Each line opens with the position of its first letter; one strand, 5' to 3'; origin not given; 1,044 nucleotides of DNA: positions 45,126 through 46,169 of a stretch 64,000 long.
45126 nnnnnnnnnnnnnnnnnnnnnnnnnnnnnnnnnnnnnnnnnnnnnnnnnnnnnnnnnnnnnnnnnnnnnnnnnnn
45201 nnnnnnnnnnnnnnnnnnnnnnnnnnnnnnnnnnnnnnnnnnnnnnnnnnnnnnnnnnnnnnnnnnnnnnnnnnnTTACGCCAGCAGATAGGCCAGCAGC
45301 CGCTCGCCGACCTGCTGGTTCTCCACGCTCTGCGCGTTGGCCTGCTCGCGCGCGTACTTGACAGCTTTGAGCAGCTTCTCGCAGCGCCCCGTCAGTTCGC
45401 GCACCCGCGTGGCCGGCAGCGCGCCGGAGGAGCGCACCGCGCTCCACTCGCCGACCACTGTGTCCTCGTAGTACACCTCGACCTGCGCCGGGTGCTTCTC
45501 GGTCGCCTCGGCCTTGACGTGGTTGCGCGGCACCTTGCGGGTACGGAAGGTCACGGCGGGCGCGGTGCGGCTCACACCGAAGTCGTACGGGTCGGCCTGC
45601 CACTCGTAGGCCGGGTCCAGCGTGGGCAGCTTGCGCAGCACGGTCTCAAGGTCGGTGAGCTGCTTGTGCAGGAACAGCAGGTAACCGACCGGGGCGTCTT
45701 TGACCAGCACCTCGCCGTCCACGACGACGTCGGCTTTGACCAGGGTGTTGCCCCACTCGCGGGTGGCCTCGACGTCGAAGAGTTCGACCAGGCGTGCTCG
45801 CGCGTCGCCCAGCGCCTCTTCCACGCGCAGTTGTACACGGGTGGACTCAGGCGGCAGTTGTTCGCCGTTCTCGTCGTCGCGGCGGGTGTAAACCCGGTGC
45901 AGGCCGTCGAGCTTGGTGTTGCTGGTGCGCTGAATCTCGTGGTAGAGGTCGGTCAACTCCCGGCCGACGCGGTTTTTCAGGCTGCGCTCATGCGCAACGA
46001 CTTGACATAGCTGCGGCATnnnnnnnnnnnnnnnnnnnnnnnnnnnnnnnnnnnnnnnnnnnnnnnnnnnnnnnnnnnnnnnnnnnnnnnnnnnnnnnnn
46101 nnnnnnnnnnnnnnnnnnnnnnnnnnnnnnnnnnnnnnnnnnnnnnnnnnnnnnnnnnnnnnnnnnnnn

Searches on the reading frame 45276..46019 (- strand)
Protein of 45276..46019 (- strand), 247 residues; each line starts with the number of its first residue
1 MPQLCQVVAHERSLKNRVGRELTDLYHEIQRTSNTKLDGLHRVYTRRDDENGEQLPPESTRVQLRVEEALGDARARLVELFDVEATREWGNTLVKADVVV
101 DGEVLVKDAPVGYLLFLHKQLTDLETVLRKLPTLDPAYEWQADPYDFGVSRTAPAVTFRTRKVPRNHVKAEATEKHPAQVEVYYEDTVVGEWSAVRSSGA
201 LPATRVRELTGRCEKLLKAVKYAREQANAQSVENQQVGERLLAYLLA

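Call 23: search_protein_families(library=pfam, max_evalue=0.001, proteins=[window:45276-46019:-])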
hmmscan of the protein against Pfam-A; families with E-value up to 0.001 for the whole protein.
window:45276-46019:- (247 aa): 1 family
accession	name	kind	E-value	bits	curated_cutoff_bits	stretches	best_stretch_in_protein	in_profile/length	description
PF25283.1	DUF7873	-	4.9e-90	301.9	27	1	1-246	1-242/244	Family of unknown function (DUF7873)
